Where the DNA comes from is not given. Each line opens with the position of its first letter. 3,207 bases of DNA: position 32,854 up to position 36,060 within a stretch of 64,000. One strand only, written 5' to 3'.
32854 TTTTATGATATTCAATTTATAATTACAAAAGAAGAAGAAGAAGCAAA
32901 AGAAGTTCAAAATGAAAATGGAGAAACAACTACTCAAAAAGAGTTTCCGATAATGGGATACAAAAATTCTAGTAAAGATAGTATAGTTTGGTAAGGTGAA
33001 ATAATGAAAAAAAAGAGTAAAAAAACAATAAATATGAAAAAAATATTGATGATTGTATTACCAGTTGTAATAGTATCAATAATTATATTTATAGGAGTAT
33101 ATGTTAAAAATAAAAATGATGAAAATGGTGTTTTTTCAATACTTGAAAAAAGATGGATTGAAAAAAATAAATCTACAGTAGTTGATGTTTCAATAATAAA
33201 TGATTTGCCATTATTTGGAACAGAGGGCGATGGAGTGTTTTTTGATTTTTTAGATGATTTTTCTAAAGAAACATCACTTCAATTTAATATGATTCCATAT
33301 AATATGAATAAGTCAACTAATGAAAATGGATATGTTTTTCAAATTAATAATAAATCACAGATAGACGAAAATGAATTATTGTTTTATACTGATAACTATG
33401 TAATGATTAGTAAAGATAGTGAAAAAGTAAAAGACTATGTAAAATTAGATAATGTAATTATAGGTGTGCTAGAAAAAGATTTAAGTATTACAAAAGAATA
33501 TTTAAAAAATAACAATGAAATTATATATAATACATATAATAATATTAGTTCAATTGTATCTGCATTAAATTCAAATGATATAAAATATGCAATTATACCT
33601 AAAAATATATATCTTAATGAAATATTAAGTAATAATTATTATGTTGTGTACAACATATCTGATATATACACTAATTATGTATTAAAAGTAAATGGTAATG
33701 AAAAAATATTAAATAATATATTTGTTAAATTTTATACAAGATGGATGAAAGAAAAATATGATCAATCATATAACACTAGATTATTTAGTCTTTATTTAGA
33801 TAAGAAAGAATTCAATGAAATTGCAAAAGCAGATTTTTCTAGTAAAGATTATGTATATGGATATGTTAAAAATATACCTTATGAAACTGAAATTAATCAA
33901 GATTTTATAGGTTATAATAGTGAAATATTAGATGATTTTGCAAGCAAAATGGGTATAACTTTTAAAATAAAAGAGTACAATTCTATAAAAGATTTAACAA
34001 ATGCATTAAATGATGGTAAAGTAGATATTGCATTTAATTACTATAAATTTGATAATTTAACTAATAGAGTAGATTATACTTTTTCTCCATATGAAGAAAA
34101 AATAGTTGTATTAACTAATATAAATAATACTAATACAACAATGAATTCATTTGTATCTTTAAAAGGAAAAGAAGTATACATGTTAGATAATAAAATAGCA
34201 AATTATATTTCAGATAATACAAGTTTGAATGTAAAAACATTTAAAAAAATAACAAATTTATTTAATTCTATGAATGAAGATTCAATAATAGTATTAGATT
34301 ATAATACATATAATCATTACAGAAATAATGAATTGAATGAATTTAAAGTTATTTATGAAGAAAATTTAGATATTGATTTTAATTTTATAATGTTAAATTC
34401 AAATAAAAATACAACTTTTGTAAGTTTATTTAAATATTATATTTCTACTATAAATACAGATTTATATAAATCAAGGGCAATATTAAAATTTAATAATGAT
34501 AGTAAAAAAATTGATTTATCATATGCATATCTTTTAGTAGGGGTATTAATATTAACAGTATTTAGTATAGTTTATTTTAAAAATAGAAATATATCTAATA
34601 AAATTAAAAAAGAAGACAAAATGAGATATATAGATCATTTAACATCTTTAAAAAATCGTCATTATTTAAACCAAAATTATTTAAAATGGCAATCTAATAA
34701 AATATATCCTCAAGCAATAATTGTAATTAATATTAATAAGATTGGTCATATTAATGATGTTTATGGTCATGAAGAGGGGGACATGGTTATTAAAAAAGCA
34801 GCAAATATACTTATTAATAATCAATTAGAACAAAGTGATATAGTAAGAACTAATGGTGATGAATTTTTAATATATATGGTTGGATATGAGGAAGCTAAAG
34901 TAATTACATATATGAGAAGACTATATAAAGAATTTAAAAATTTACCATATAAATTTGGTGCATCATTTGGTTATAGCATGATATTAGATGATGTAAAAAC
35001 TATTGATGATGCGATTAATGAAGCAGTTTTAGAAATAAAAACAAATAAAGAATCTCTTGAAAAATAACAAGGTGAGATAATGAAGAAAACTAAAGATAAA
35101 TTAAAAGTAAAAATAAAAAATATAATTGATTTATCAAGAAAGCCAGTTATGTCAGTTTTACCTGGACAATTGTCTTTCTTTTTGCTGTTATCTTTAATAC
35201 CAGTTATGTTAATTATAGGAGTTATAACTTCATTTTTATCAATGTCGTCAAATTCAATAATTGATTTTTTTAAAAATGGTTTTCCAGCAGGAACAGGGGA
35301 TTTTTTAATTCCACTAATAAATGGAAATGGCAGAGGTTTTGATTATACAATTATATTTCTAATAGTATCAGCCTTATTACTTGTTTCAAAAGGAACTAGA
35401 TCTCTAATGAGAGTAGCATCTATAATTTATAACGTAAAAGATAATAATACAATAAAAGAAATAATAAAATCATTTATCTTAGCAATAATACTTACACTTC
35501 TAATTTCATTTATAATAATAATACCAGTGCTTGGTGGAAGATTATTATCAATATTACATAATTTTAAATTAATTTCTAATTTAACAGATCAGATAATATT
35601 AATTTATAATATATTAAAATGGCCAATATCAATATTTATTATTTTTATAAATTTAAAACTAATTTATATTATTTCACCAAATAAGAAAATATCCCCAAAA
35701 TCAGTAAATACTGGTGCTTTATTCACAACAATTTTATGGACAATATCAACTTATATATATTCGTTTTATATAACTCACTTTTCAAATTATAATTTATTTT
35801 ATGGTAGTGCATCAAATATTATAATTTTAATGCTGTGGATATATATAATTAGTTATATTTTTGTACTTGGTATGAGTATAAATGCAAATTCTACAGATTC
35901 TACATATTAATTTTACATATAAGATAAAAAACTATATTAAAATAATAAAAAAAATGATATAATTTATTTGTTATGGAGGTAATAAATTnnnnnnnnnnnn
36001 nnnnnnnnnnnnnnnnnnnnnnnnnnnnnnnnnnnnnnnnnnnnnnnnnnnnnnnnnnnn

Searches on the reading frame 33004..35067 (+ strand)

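Call 62: search_protein_families(library=pfam, proteins=[window:33004-35067:+], max_evalue=0.00001)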
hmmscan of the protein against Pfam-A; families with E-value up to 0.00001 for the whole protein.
window:33004-35067:+ (687 aa): 2 families
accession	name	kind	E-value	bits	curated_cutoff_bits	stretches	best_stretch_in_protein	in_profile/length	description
PF00990.26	GGDEF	-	8.3e-18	65.1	23.8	1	542-682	2-155/161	Diguanylate cyclase, GGDEF domain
PF00497.25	SBP_bac_3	-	2.3e-06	27.9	26.4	1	291-534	10-98/132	Bacterial extracellular solute-binding proteins, family 3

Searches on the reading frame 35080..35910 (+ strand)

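Call 62: search_protein_families(library=pfam, proteins=[window:35080-35910:+], max_evalue=0.00001)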
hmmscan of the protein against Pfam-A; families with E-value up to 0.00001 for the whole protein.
window:35080-35910:+ (276 aa): 1 family
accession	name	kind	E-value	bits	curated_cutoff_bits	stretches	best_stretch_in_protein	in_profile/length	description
PF03631.20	Virul_fac_BrkB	-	2.3e-43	149.2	33.7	1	27-269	8-253/259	Virulence factor BrkB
